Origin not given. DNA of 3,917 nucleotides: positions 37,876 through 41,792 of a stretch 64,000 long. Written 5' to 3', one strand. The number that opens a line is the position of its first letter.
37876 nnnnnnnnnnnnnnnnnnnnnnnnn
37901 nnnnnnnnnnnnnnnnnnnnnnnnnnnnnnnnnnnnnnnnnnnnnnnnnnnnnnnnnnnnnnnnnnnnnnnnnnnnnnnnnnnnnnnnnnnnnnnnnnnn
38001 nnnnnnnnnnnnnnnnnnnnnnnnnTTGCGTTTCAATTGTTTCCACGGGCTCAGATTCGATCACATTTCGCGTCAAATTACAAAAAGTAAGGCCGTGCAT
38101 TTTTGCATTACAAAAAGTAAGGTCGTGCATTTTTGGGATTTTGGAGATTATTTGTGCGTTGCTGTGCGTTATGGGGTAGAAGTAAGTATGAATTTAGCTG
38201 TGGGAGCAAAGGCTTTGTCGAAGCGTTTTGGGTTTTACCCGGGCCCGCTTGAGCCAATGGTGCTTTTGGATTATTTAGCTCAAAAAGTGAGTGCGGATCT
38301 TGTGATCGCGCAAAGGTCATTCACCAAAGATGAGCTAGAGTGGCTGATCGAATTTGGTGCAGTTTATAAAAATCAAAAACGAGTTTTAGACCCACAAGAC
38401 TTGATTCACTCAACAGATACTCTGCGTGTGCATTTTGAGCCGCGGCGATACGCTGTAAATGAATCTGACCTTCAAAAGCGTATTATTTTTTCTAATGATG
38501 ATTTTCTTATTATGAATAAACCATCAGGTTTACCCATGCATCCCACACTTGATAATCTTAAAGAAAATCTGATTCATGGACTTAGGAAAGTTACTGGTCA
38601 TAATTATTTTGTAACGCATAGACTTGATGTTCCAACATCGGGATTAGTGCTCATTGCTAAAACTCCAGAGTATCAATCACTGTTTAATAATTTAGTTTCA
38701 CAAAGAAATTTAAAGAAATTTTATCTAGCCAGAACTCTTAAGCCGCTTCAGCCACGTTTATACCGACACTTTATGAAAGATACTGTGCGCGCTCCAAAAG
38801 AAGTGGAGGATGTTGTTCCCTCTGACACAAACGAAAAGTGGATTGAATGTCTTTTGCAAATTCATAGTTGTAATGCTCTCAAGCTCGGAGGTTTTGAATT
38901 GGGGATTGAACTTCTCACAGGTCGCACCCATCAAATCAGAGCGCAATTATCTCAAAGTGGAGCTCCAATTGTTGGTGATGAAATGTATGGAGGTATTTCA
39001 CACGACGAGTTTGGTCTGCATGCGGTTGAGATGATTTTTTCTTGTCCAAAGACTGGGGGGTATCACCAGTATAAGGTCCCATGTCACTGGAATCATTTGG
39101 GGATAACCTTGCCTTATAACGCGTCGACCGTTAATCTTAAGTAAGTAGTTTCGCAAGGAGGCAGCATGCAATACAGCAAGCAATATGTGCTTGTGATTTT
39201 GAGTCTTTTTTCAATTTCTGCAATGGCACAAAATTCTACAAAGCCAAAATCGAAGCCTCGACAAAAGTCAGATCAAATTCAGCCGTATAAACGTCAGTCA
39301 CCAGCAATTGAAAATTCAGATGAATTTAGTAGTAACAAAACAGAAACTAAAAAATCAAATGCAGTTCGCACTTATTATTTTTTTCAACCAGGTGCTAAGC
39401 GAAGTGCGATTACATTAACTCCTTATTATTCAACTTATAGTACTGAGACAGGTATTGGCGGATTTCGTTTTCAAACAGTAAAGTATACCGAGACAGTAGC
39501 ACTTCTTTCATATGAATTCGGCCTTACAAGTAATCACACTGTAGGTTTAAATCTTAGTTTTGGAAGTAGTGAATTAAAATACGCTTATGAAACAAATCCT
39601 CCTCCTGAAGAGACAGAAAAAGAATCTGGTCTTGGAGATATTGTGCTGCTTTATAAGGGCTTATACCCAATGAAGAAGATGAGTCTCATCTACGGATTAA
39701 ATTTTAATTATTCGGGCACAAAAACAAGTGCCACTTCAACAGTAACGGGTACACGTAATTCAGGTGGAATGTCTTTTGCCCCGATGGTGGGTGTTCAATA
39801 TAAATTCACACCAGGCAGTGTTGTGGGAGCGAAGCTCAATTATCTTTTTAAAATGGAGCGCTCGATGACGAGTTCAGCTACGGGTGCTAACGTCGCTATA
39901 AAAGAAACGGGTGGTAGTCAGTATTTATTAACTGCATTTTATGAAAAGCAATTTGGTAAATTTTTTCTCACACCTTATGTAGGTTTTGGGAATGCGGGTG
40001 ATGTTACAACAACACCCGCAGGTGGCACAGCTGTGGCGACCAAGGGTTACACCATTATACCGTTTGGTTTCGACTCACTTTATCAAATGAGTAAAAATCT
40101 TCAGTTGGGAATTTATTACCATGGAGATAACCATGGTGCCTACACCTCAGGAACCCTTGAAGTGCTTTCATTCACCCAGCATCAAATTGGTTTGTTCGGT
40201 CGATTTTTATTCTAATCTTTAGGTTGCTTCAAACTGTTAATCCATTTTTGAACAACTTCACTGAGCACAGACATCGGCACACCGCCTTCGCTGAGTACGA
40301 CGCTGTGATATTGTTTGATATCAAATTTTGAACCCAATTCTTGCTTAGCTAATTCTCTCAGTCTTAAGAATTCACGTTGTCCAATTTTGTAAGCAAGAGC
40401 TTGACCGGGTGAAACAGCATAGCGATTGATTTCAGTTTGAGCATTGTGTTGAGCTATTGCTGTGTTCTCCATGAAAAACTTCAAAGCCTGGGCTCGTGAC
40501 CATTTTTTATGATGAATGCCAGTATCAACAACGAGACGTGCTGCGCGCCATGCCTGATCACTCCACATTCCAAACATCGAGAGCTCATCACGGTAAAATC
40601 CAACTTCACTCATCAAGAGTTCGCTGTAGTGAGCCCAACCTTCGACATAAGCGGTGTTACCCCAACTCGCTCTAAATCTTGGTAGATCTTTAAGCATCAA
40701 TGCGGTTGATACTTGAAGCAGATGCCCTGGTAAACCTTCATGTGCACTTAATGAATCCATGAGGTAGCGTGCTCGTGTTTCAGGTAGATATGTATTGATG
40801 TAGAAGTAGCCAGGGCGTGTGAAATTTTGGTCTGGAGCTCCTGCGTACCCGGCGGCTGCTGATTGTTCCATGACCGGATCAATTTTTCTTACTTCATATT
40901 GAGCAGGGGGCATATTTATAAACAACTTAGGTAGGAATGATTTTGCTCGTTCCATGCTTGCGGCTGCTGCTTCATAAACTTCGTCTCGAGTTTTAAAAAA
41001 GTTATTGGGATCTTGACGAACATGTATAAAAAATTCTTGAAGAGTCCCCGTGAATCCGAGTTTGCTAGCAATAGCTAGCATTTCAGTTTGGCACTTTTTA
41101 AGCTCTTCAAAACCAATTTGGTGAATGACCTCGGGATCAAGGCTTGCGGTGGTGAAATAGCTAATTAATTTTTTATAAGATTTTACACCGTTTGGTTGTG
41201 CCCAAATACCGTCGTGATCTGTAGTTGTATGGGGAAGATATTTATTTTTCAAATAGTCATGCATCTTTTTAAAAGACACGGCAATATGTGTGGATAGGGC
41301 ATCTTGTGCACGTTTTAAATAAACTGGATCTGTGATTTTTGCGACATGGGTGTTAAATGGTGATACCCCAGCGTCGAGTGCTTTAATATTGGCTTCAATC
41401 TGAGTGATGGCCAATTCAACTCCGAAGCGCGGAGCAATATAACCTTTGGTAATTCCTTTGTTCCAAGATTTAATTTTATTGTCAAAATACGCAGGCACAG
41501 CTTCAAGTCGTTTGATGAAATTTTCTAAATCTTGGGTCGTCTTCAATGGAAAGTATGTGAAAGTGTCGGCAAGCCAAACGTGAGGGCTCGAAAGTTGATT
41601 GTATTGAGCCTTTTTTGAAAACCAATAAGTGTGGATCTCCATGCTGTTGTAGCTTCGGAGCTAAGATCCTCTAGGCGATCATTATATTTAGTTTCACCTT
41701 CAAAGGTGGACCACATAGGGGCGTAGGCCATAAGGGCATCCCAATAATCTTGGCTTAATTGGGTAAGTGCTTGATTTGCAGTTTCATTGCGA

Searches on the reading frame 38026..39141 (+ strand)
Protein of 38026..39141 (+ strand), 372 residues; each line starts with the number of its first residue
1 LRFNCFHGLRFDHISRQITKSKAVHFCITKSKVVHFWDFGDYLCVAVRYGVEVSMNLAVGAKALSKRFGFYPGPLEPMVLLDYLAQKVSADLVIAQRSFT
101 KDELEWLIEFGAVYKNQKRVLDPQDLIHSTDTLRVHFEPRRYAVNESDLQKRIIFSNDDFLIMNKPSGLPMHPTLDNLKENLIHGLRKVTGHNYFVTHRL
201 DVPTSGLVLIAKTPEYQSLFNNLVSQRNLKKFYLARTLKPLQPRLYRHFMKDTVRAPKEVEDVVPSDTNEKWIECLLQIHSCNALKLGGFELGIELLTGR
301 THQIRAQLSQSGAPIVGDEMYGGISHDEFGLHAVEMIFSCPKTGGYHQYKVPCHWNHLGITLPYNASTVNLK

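Call 38: search_protein_families(library=pfam, proteins=[window:38026-39141:+], max_evalue=0.00001)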
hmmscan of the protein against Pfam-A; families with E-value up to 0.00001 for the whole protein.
window:38026-39141:+ (372 aa): 1 family
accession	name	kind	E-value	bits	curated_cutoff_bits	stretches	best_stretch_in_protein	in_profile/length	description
PF00849.27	PseudoU_synth_2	-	8.7e-24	84.9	26.8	1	159-310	1-152/152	RNA pseudouridylate synthase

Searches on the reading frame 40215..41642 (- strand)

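Call 38: search_protein_families(library=pfam, proteins=[window:40215-41642:-], max_evalue=0.00001)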
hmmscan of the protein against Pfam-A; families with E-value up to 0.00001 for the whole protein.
window:40215-41642:- (476 aa): 1 family
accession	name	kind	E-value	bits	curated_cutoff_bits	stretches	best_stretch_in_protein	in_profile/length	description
PF05960.17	DUF885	-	1e-142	478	32.4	1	13-464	76-532/532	Bacterial protein of unknown function (DUF885)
